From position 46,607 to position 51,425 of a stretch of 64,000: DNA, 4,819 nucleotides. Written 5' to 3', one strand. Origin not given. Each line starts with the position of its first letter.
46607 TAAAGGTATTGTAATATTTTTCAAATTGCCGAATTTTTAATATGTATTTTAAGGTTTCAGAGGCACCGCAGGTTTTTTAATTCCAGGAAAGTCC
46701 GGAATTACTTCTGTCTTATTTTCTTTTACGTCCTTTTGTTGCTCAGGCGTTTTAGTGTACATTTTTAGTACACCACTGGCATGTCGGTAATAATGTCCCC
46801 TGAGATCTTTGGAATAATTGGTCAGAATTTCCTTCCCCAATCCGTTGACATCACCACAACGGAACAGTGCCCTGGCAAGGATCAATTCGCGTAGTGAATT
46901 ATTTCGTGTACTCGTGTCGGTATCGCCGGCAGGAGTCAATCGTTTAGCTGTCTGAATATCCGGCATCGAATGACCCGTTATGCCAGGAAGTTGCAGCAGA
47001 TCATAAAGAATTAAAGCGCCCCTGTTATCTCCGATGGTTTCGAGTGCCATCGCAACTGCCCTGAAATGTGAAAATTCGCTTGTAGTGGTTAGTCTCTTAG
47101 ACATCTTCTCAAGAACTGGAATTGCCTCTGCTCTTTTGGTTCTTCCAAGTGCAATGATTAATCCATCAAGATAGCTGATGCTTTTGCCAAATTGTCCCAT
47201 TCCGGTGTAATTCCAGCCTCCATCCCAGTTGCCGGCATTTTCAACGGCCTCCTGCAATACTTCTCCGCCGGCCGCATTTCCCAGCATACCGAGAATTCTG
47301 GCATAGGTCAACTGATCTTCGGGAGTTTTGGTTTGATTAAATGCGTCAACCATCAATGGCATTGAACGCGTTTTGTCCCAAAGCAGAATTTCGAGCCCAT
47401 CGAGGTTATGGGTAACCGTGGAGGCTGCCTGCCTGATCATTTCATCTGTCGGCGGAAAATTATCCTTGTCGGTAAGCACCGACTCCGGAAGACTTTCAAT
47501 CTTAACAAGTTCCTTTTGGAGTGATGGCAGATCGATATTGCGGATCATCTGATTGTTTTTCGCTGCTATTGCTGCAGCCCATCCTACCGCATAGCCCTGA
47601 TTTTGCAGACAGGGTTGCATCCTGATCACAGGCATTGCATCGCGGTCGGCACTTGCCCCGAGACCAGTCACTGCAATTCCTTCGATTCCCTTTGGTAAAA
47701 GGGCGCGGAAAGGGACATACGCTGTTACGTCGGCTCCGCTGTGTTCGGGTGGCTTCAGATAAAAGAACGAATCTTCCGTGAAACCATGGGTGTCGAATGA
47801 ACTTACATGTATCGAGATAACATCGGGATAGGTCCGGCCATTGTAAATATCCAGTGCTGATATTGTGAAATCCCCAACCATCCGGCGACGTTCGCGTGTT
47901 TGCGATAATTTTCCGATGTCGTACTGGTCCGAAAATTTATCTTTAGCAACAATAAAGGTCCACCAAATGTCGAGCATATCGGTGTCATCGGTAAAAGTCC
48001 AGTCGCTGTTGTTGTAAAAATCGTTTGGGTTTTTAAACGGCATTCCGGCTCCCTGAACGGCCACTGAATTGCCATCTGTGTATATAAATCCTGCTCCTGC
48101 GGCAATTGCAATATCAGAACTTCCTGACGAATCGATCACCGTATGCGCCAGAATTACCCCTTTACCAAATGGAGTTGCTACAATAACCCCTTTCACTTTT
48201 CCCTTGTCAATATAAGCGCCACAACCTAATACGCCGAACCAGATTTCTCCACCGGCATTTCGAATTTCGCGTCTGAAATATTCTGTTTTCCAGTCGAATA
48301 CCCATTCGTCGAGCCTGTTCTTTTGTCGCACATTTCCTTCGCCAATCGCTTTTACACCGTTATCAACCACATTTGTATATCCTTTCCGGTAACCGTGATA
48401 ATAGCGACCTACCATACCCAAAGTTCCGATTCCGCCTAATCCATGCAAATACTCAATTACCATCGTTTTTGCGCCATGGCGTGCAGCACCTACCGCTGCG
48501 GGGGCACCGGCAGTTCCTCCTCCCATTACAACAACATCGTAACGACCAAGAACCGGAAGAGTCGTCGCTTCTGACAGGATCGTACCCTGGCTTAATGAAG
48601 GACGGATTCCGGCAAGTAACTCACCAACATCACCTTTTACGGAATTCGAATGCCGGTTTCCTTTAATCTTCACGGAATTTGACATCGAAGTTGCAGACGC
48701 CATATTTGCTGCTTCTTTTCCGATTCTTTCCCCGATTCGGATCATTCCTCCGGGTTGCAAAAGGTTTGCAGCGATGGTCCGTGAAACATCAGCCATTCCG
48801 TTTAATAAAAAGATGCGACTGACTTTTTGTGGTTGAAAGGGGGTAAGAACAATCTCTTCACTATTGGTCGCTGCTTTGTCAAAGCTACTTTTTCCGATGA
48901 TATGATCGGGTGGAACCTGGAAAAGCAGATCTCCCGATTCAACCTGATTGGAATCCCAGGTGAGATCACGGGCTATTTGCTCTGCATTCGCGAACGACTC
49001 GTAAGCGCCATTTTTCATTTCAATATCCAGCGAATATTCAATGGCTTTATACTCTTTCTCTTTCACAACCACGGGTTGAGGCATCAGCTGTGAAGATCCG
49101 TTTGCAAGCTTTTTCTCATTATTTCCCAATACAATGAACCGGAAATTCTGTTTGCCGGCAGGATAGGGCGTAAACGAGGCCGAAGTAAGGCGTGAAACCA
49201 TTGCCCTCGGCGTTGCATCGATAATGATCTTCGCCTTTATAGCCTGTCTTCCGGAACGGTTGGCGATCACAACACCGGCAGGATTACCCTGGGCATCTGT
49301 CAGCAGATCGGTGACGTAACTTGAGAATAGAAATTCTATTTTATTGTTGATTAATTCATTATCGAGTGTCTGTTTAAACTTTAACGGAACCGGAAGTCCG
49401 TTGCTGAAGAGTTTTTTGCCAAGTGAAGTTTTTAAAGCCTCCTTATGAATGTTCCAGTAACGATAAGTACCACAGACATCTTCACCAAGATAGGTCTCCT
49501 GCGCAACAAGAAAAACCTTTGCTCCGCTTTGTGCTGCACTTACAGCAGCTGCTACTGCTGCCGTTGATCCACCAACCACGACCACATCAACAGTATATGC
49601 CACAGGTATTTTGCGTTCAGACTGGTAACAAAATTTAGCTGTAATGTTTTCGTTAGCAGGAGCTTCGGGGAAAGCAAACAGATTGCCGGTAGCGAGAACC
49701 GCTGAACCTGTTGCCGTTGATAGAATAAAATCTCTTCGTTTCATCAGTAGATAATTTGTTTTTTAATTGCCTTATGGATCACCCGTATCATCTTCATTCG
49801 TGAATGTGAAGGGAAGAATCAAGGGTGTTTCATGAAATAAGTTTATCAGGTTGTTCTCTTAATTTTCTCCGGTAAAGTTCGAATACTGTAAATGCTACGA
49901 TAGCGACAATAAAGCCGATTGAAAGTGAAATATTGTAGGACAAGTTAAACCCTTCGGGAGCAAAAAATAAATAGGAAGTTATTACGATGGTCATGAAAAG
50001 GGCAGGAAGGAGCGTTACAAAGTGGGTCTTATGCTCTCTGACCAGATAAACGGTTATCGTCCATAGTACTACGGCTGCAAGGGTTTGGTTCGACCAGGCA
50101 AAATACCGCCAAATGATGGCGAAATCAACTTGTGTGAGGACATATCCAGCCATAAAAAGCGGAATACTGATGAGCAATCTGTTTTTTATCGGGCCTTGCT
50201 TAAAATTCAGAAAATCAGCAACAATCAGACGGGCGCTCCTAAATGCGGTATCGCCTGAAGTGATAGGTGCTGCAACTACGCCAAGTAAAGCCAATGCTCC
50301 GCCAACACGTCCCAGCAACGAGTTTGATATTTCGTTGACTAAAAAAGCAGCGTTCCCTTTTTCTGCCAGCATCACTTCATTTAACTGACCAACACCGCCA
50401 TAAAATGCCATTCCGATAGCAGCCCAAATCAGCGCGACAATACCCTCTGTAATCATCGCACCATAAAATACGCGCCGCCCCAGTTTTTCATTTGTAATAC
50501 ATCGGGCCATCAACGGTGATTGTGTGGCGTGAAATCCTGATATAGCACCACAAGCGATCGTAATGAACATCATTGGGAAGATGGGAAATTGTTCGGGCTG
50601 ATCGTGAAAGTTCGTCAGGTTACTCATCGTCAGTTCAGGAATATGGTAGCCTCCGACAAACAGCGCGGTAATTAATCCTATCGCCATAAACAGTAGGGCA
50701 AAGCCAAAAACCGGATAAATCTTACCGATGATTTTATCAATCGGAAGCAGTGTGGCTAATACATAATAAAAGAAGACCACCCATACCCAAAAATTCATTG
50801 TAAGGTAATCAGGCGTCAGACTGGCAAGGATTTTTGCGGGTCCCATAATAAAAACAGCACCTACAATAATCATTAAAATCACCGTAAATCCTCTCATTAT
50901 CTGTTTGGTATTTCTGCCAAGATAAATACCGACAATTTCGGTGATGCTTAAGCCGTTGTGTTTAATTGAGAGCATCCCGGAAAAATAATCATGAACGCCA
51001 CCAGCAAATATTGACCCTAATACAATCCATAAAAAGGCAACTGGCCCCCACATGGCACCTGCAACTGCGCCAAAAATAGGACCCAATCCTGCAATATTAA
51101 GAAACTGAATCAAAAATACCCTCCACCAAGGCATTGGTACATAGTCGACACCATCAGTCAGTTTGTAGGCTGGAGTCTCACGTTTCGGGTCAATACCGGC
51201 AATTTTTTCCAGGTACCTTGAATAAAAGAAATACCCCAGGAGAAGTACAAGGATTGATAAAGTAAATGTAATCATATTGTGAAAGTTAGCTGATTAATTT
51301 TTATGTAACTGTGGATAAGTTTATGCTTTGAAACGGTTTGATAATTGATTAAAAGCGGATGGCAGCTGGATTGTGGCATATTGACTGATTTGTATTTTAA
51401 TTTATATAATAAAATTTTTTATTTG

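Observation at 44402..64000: Flavoprotein-rich PUL: candidate oxidative glycan-processing system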

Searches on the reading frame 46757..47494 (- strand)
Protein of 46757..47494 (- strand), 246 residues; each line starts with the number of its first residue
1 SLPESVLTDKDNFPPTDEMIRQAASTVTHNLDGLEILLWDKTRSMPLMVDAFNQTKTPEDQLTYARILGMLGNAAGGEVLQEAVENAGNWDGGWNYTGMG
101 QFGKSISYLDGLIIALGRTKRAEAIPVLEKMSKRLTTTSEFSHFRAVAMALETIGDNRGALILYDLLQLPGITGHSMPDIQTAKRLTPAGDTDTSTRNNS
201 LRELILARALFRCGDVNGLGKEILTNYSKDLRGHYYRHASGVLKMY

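Call 69: search_protein_families(library=pfam, proteins=[window:46757-47494:-], max_evalue=10)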
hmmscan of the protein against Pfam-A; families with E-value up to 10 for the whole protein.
seq(246 aa): 2 families
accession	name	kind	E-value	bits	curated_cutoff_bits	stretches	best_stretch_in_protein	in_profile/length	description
PF13646.12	HEAT_2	-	0.00021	22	27.7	1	113-168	21-72/88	HEAT repeats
PF03130.22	HEAT_PBS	-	0.00092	20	20.9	0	145-168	3-26/27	PBS lyase HEAT-like repeat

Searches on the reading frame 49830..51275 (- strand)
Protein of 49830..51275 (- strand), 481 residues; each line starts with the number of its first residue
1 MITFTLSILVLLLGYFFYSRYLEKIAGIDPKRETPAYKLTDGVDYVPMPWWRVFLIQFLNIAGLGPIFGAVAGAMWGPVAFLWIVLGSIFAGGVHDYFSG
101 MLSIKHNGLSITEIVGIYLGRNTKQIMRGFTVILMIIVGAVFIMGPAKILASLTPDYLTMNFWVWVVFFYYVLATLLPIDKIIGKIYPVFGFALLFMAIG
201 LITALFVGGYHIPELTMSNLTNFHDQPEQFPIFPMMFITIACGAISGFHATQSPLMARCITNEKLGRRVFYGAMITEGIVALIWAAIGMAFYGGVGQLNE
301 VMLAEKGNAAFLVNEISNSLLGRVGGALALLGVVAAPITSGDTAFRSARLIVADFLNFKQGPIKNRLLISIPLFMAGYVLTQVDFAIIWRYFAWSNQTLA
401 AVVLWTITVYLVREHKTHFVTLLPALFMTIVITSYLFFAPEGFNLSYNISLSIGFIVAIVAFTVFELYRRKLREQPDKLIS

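Call 3: search_protein_families(library=pfam, proteins=[window:49830-51275:-], max_evalue=0.01)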
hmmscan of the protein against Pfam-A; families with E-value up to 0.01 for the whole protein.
window:49830-51275:- (481 aa): 1 family
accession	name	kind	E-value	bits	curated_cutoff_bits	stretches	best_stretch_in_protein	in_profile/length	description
PF02554.20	CstA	-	8.3e-65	220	27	3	4-151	6-155/560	Carbon starvation protein CstA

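Call 11: search_protein_families(library=ncbifam, proteins=[window:49830-51275:-], max_evalue=0.01)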
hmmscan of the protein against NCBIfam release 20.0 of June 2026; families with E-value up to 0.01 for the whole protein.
window:49830-51275:- (481 aa): 1 family
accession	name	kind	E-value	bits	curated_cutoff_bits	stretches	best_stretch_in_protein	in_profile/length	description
NF011590.0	PRK15015.1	equivalog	3.6e-32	111.7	1188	2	5-164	39-200/701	pyruvate/proton symporter CstA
